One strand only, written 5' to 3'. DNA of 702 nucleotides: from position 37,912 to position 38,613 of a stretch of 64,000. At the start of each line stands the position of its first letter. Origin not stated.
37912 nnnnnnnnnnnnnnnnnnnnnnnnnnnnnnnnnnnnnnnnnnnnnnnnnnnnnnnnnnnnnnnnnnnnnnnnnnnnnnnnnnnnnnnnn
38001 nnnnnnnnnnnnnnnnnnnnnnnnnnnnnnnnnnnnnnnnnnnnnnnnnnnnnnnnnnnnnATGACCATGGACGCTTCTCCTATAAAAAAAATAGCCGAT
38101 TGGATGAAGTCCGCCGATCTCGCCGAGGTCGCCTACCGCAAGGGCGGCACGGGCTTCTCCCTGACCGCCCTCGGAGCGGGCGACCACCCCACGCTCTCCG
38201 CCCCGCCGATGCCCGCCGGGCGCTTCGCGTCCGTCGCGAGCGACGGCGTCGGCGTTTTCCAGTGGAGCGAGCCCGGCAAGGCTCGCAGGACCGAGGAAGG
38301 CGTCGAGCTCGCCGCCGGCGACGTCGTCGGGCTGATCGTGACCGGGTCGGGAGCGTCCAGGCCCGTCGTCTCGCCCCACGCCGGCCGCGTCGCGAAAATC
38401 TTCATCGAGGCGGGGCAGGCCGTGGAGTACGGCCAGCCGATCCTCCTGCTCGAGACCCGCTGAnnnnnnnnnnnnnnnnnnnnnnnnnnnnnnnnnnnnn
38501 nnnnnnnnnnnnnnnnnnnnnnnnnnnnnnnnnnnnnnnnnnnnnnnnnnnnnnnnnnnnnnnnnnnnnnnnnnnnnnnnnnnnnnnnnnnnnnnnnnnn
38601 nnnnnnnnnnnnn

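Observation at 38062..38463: AccB (BCCP) homolog that has lost its biotinylation lysine (BADC-like), sitting in the accB position upstream of accC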

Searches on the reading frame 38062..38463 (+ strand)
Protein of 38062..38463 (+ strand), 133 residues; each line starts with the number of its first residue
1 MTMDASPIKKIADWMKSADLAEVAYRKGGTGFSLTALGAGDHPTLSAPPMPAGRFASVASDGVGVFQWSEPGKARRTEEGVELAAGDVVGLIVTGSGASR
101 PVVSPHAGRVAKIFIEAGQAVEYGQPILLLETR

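Call 6: search_protein_families(library=pfam, proteins=[window:38062-38463:+], max_evalue=1)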
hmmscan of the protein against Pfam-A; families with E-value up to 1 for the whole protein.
window:38062-38463:+ (133 aa): 3 families
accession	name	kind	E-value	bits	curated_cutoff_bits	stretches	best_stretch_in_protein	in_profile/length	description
PF00364.28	Biotin_lipoyl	-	4.5e-06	26.9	22.1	1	78-129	22-72/73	Biotin-requiring enzyme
PF13533.13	Biotin_lipoyl_2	-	0.00087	19.5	29.8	1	104-128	5-29/32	Biotin-lipoyl like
PF09891.15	DUF2118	-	0.091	13.1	20.5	1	77-115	95-133/149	Uncharacterized protein conserved in archaea (DUF2118)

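Call 7: search_protein_families(library=ncbifam, proteins=[window:38062-38463:+], max_evalue=1)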
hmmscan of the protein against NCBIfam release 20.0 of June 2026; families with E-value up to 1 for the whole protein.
window:38062-38463:+ (133 aa): 17 families
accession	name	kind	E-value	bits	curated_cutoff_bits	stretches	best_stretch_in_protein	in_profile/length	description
NF005457.0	PRK07051.1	equivalog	1.2e-06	28.6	87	1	64-131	12-79/80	acetyl-CoA carboxylase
TIGR00531.1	BCCP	equivalog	2.3e-05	24.9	115.2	1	56-131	80-155/156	acetyl-CoA carboxylase biotin carboxyl carrier protein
NF004173.0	PRK05641.1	equivalog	0.0013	19.3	199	1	59-128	80-150/153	putative acetyl-CoA carboxylase biotin carboxyl carrier protein subunit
NF005117.0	PRK06549.1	equivalog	0.0018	18.8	159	1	96-132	58-94/130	acetyl-CoA carboxylase biotin carboxyl carrier protein subunit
TIGR01108.1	oadA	equivalog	0.005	15.3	756.5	1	85-132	503-550/582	sodium-extruding oxaloacetate decarboxylase subunit alpha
NF006761.0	PRK09282.1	domain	0.0056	15.2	402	1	77-131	537-590/591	pyruvate carboxylase subunit B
TIGR02971.1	heterocyst_DevB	subfamily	0.0074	15.7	129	1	101-133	15-50/327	ABC exporter membrane fusion protein, DevB family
NF010643.0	PRK14040.1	subfamily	0.0074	14.8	892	1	96-131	523-558/595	oxaloacetate decarboxylase subunit alpha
NF006079.0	PRK08225.1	equivalog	0.0078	16.2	95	1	103-132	5-34/70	acetyl-CoA carboxylase biotin carboxyl carrier protein subunit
TIGR01843.1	type_I_hlyD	subfamily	0.012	14.7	208.65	1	93-131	37-75/422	HlyD family type I secretion periplasmic adaptor subunit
NF008814.0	PRK11854.1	equivalog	0.02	13.3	722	1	93-131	37-75/637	pyruvate dehydrogenase complex dihydrolipoyllysine-residue acetyltransferase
TIGR01730.1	RND_mfp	subfamily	0.03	13.3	94.9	1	104-132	31-59/322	efflux RND transporter periplasmic adaptor subunit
TIGR03794.1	NHLM_micro_HlyD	equivalog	0.037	12.9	156.2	1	100-132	254-286/421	NHLP bacteriocin system secretion protein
TIGR00998.1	8a0101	subfamily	0.044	12.7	390.8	1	102-128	207-233/334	EmrA/EmrK family multidrug efflux transporter periplasmic adaptor subunit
NF004547.1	PRK05889.1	equivalog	0.065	13.4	75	1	78-127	19-67/71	biotin/lipoyl-binding carrier protein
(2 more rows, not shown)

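Call 8: find_homologous_proteins(query=window:38062-38460:+, max_evalue=0.001)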
Query window:38062-38460:+ (133 aa): 94 proteins with E <= 0.001 among 174 candidates.
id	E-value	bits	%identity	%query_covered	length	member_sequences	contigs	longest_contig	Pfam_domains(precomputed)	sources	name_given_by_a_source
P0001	2.2e-78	279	100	98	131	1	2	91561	PF00364.29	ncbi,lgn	-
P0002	1.5e-73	263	92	98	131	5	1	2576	PF00364.29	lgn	-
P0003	3.4e-72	258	90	98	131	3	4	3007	PF00364.29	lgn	-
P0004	4.4e-72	258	89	98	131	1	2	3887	PF00364.29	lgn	-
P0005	1.4e-71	257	89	98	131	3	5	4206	PF00364.29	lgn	-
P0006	1.5e-71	256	89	98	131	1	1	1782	PF00364.29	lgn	-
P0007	3.5e-71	255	89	98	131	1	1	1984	PF00364.29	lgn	-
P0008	2.1e-70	253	90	98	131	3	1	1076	PF00364.29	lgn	-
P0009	2.4e-70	253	88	98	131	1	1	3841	PF00364.29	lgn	-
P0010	5.1e-68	245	86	98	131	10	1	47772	PF00364.29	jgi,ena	-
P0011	1.3e-67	244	86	98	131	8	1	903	PF00364.29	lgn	-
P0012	1.1e-66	241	85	98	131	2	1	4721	PF00364.29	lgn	-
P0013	3.6e-66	239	82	98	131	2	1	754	PF00364.29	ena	-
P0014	3.0e-65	236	81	98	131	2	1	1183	PF00364.29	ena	-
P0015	5.0e-64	232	90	89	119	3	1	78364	PF00364.29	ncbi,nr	ncbi:MAG: biotin/lipoyl-containing protein [Elusimicrobiota bacterium]|nr:biotin/lipoyl-containing p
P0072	1.6e-44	169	63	98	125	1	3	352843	PF25984.1,PF00364.29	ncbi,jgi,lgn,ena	jgi:acetyl-CoA carboxylase biotin carboxyl carrier protein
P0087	1.8e-39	153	56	98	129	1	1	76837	PF00364.29,PF25997.1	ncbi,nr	ncbi:MAG: hypothetical protein HY552_04815 [Elusimicrobia bacterium]|nr:hypothetical protein [Elusim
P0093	1.2e-27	114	44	98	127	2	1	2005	PF00364.29,PF25917.1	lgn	-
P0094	3.4e-23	100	42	97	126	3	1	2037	PF00364.29,PF25997.1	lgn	-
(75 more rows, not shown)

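Call 9: search_solved_structures(query=window:38062-38460:+, max_evalue=1, show_alignments=3)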
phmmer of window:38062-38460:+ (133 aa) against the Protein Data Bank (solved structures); distinct sequences matched with E-value up to 1: 26.
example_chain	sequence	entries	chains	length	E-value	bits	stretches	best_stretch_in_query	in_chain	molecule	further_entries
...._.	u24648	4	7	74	4.2e-05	26.9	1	101-129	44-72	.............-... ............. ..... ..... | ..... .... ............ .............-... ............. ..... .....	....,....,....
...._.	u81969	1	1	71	5.5e-05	26.5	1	101-129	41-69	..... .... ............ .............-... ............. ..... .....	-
5gu9_A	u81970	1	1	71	0.00028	24.2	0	101-129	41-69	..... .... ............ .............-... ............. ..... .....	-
1o78_A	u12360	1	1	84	0.00033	24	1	95-132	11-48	BIOTIN CARBOXYL CARRIER PROTEIN OF METHYLMALONYL-COA CARBOXYL-TRANSFERASE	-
5gua_A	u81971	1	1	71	0.00038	23.8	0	102-132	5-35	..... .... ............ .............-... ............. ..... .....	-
1dcz_A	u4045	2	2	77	0.00059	23.2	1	97-132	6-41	TRANSCARBOXYLASE 1.3S SUBUNIT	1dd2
8hz4_E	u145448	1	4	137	0.00068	23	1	72-126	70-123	Biotin carboxylase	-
7b9k_A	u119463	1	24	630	0.00084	22.7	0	91-131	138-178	Dihydrolipoyllysine-residue acetyltransferase component of pyruvate dehydrogenase complex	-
4hr7_B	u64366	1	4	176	0.00095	22.5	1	42-131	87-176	Biotin carboxyl carrier protein of acetyl-CoA carboxylase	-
1a6x_A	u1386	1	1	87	0.0023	21.3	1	58-131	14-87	APO-BIOTIN CARBOXYL CARRIER PROTEIN OF ACETYL-COA CARBOXYLASE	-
3bdo_A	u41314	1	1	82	0.0029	21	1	59-131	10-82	PROTEIN (ACETYL-COA CARBOXYLASE)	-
1bdo_A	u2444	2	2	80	0.003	20.9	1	60-131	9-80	ACETYL-COA CARBOXYLASE | PROTEIN (ACETYL-COA CARBOXYLASE)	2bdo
8uxz_B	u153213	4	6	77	0.003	20.9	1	60-131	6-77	Biotin carboxyl carrier protein of acetyl-CoA carboxylase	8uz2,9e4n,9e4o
8f41_I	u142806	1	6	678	0.007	19.7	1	90-131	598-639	3-methylcrotonyl-CoA carboxylase, alpha-subunit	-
8f3d_H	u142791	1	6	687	0.0071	19.7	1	90-131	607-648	3-methylcrotonyl-CoA carboxylase alpha-subunit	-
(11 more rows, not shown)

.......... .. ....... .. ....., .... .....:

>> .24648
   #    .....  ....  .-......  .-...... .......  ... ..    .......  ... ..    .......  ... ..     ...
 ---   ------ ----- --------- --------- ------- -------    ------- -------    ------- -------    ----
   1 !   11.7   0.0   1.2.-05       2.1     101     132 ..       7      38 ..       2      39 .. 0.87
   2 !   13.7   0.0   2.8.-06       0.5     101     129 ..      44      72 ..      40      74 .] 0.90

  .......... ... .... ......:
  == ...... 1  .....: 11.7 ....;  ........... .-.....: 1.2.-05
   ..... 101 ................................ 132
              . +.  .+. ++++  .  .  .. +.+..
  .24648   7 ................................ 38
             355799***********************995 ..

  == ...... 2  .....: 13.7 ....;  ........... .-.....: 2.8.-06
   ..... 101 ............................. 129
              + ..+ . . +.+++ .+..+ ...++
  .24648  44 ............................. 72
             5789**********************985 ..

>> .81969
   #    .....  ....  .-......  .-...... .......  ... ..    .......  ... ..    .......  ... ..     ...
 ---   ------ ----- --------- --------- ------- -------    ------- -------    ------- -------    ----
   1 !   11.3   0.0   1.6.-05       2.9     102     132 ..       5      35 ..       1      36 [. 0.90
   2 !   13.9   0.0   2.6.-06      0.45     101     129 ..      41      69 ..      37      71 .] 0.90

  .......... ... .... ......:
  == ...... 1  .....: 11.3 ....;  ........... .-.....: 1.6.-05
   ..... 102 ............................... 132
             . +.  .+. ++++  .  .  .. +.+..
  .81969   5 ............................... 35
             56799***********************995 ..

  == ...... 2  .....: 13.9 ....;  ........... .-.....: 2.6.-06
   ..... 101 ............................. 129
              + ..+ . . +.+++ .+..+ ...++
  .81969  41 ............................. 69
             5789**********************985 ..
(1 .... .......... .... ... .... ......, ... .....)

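Call 12: find_encoding_contigs(protein=P0001, flank=10000, max_places=3)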
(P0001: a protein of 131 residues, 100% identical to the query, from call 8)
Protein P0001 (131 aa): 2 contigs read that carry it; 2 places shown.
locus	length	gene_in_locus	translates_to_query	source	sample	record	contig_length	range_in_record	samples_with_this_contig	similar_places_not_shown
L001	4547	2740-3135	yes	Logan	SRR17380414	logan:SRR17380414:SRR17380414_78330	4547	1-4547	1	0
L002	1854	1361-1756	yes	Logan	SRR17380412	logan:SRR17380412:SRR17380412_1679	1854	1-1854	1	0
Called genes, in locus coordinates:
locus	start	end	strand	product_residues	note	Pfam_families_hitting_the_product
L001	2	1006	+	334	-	?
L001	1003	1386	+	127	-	PF00072:Response_reg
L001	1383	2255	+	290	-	PF01048:PNP_UDP_1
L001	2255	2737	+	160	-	PF08211:dCMP_cyt_deam_2, PF00383:dCMP_cyt_deam_1, PF26947:CDL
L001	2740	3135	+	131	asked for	PF00364:Biotin_lipoyl (weak)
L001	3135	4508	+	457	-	-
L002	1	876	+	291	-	?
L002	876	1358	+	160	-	PF08211:dCMP_cyt_deam_2, PF00383:dCMP_cyt_deam_1, PF26947:CDL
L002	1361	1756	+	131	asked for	PF00364:Biotin_lipoyl (weak)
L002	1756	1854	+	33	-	?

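Call 13: find_encoding_contigs(protein=P0072, flank=10000, max_places=3)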
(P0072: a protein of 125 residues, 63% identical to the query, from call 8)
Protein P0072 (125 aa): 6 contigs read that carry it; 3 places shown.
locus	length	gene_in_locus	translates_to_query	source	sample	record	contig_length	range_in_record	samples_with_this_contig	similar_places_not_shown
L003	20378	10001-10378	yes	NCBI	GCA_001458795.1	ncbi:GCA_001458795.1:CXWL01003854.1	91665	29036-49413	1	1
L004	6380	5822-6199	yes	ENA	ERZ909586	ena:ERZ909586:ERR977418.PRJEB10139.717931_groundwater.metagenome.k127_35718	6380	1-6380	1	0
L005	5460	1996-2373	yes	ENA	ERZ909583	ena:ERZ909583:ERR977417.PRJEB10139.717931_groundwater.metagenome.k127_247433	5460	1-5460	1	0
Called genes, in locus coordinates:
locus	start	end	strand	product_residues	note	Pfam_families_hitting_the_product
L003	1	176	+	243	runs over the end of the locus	PF00561:Abhydrolase_1 (weak), PF12146:Hydrolase_4, PF12697:Abhydrolase_6, PF07859:Abhydrolase_3 (weak)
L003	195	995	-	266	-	-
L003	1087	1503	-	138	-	PF00027:cNMP_binding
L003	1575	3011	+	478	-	PF00933:Glyco_hydro_3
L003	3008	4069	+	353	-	PF13646:HEAT_2 (faint)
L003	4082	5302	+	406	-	PF01590:GAF, PF13185:GAF_2, PF13492:GAF_3 (weak), PF13487:HD_5, PF01966:HD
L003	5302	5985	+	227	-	PF00590:TP_methylase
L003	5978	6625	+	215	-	PF01300:Sua5_yciO_yrdC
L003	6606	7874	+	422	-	PF00464:SHMT, PF00155:Aminotran_1_2 (weak), PF01212:Beta_elim_lyase (weak)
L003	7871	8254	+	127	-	PF00072:Response_reg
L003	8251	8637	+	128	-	PF00072:Response_reg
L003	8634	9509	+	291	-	PF01048:PNP_UDP_1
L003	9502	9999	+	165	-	PF08211:dCMP_cyt_deam_2, PF00383:dCMP_cyt_deam_1, PF26947:CDL (weak)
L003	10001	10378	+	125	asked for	PF00364:Biotin_lipoyl, PF25984:BSH_YknX (faint)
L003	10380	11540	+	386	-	-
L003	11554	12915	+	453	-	PF00289:Biotin_carb_N, PF02222:ATP-grasp, PF02655:ATP-grasp_3 (faint), PF02786:CPSase_L_D2, PF07478:Dala_Dala_lig_C, PF02785:Biotin_carb_C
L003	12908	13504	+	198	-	PF13580:SIS_2, PF01380:SIS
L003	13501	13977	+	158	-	PF01467:CTP_transf_like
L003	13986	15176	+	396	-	PF07690:MFS_1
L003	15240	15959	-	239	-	-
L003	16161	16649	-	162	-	-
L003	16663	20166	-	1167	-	PF17170:DUF5128 (faint), PF24684:Vgb_lyase (faint), PF01436:NHL, PF01436:NHL (weak), PF01436:NHL (weak), PF13414:TPR_11 (weak), PF13432:TPR_16 (weak), PF14559:TPR_19 (weak), +10 more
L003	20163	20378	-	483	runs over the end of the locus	PF02934:GatB_N, PF02637:GatB_Yqey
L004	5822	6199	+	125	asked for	PF00364:Biotin_lipoyl, PF25984:BSH_YknX (faint)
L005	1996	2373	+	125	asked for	PF00364:Biotin_lipoyl, PF25984:BSH_YknX (faint)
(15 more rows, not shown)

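Call 14: find_encoding_contigs(protein=P0087, flank=10000, max_places=2)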
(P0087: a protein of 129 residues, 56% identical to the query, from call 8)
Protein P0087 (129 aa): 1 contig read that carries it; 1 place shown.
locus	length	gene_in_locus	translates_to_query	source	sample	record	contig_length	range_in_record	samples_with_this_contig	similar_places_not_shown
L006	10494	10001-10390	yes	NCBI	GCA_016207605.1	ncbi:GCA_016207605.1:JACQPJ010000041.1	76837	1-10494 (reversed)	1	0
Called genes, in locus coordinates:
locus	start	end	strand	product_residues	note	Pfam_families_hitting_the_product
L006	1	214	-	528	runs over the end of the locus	PF05496:RuvB_N (faint), PF13177:DNA_pol3_delta2, PF13604:AAA_30 (weak), PF00004:AAA, PF13401:AAA_22 (weak), PF22608:DNAX_ATPase_lid, PF12169:DNA_pol3_gamma3 (weak)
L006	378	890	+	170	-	-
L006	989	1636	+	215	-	-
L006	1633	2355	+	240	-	PF00561:Abhydrolase_1 (weak), PF12146:Hydrolase_4, PF12697:Abhydrolase_6, PF07859:Abhydrolase_3 (weak)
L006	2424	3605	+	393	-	PF13173:AAA_14, PF13635:DUF4143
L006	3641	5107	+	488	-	PF00933:Glyco_hydro_3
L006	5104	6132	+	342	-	PF13646:HEAT_2 (faint)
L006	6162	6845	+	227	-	PF00590:TP_methylase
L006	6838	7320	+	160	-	PF01451:LMWPc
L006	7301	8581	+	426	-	PF00464:SHMT, PF00155:Aminotran_1_2 (weak)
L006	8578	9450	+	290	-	PF01048:PNP_UDP_1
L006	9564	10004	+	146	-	PF08211:dCMP_cyt_deam_2, PF00383:dCMP_cyt_deam_1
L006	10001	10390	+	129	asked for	PF25997:BSH_YhbJ (weak), PF00364:Biotin_lipoyl (weak)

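Call 15: find_encoding_contigs(protein=P0094, flank=10000, max_places=3)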
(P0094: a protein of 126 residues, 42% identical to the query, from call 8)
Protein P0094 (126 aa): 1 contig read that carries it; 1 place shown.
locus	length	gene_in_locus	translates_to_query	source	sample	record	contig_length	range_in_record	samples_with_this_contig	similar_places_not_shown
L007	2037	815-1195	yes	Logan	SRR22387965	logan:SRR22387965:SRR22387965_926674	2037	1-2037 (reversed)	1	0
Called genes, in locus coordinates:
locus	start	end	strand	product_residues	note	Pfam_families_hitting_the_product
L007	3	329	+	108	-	?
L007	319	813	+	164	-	PF00383:dCMP_cyt_deam_1, PF08211:dCMP_cyt_deam_2, PF26947:CDL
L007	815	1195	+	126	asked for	PF00364:Biotin_lipoyl, PF25997:BSH_YhbJ (weak)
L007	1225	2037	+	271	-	?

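Call 16: find_encoding_contigs(protein=P0093, flank=10000, max_places=3)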
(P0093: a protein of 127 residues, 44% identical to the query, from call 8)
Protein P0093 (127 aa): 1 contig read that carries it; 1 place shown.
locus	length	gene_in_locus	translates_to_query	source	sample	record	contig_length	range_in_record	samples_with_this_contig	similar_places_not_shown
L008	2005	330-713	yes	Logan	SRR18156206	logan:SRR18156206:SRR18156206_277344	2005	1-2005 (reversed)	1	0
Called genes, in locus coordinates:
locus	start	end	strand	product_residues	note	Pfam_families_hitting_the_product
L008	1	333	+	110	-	?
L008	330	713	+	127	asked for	PF00364:Biotin_lipoyl (weak), PF25917:BSH_RND (weak)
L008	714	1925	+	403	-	PF13432:TPR_16 (faint)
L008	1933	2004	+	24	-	?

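Call 26: predict_structure(alignment_id=A2)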
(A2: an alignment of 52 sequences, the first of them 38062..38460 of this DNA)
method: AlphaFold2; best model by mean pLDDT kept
length: 133 residues; sequences in the alignment: 52
mean_pLDDT: 79.0   pTM: 0.55
mean pLDDT of the five models: 79.0, 78.8, 78.3, 77.1, 74.2
residues with pLDDT >= 90: 64; 70-90: 24; 50-70: 34; < 50: 11
segments of 3 or more residues with pLDDT < 50: 40-46
pLDDT, mean of each block of 10 residues (from residue 1): 62 70 62 57 48 82 92 84 94 92 94 94 95 84
secondary structure, 60 per line:
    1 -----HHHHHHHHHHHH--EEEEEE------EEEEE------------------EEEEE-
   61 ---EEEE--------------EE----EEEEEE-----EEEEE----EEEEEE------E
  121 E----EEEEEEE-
elements in order: H6-17 E20-25 E32-36 E55-59 E64-67 E88-93 E99-103 E108-113 E126-132

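Call 27: search_protein_representatives(alignment_id=A2)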
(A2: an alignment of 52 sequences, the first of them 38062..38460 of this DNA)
Query: 52 sequences, 131 profile positions. Proteins with E-value up to 0.001 (for the whole library): 8044; up to 1e-10: 181; up to 1e-30: 12. The best 150 are listed.
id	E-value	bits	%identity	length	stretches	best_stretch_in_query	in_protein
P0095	3.4e-55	201.8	-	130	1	1-131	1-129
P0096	2.2e-42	160.4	-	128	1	1-130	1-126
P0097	9.5e-41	155.1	-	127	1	1-131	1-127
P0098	6.1e-38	146.0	-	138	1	1-130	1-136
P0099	1.2e-37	145.0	-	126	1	1-129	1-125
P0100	3.0e-37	143.8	-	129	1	1-130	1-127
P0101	2.7e-36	140.6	-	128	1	1-130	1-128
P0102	1.9e-33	131.4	-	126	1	1-129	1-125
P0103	5.0e-33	130.1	-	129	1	1-130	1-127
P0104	7.0e-32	126.4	-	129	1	1-130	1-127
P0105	2.3e-31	124.7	-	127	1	1-130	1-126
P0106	9.2e-31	122.8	-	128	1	2-130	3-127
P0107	1.7e-30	121.9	-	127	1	1-130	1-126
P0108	4.8e-30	120.4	-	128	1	1-130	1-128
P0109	4.8e-30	120.4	-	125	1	1-130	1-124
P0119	3.2e-25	104.8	-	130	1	1-130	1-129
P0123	3.4e-23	98.3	-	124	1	4-130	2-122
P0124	1.6e-22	96.1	-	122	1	8-130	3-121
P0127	3.1e-20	88.7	-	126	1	1-130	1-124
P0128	6.7e-20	87.6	-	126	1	1-130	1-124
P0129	3.0e-19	85.5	-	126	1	1-130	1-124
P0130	1.5e-18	83.2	-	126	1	1-130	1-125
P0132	2.3e-17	79.4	-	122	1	8-130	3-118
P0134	2.4e-16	76.1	-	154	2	53-129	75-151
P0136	1.3e-15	73.7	-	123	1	1-129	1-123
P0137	1.9e-15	73.2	-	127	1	1-130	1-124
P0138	3.4e-15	72.4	-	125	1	1-131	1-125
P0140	6.2e-15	71.5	-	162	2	33-129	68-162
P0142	1.0e-14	70.8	-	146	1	42-130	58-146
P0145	3.6e-14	69.1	-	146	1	1-130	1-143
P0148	1.1e-13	67.5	-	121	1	1-129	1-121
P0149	1.1e-13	67.5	-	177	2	35-129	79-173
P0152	3.3e-13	66.0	-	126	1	1-130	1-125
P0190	8.7e-12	61.4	-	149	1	5-129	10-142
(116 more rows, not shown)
